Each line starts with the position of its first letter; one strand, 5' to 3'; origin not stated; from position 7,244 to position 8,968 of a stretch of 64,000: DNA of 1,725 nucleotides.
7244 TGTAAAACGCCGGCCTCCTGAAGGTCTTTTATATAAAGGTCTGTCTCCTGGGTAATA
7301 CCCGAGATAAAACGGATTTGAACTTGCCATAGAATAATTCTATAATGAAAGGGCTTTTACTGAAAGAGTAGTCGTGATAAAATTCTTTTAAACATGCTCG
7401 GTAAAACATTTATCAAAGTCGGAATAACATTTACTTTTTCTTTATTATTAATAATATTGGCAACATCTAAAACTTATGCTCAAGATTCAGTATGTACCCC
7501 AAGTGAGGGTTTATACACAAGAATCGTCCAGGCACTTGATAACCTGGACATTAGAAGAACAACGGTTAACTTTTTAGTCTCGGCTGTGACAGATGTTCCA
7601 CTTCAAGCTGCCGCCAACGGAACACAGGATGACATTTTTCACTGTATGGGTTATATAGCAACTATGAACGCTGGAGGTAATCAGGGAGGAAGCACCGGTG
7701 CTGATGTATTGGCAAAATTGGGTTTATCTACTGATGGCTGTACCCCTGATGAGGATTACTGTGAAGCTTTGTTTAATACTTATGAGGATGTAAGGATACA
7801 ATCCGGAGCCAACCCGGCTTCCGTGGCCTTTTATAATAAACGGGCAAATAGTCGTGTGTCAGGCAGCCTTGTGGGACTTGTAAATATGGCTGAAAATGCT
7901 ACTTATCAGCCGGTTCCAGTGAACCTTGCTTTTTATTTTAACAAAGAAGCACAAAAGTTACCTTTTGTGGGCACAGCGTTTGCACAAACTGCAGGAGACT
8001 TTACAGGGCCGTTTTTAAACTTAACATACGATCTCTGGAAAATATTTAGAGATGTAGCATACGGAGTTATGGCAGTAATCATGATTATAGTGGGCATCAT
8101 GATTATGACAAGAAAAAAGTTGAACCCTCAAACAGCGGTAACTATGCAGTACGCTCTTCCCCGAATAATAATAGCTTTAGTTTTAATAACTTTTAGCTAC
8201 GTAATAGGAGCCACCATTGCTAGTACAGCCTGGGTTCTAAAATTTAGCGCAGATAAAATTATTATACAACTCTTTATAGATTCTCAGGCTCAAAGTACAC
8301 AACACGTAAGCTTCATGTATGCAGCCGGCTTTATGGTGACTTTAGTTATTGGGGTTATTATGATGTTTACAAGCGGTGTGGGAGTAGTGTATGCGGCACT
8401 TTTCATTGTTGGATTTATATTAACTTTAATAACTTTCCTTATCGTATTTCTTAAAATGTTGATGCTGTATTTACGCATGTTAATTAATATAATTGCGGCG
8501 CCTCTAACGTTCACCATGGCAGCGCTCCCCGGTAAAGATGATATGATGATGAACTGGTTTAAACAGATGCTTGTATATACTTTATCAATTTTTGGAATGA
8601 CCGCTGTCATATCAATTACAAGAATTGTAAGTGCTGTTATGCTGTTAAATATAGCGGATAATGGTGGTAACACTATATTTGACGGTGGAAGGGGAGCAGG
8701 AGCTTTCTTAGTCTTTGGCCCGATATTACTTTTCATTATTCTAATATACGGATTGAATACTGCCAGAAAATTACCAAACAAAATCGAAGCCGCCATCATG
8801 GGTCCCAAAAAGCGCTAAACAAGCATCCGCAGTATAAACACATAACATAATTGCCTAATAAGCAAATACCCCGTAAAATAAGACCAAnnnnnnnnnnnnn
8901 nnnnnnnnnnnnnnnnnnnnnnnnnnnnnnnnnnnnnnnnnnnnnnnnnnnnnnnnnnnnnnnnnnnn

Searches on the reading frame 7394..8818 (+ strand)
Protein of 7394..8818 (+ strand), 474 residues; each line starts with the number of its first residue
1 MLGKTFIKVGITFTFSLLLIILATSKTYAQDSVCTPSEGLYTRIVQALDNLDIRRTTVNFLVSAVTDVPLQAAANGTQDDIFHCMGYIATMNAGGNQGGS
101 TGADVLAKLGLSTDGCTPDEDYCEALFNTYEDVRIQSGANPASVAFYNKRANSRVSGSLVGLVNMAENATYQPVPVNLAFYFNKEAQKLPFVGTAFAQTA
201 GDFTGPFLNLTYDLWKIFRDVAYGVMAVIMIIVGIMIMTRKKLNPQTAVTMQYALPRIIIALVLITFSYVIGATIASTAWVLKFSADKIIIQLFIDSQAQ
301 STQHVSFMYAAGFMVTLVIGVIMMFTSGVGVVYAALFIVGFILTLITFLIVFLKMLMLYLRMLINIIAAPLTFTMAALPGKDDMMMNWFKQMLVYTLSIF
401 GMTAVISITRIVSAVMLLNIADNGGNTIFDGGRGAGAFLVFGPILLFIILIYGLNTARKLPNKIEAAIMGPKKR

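Call 3: search_protein_families(library=pfam, proteins=[window:7394-8818:+], max_evalue=1)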
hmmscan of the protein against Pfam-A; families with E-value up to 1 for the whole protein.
window:7394-8818:+ (474 aa): 0 families

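Call 6: search_protein_families(library=ncbifam, proteins=[window:7394-8818:+], max_evalue=0.1)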
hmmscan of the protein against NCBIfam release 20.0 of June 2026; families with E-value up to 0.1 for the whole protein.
window:7394-8818:+ (474 aa): 1 family
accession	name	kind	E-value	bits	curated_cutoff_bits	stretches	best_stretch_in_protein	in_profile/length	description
NF002918.0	PRK03537.1-4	equivalog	0.093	12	288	0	108-138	111-141/246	molybdate ABC transporter substrate-binding protein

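Call 71: search_protein_families(library=pfam, proteins=[window:7394-8818:+], max_evalue=5)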
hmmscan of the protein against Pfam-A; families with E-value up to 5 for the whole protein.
window:7394-8818:+ (474 aa): 0 families
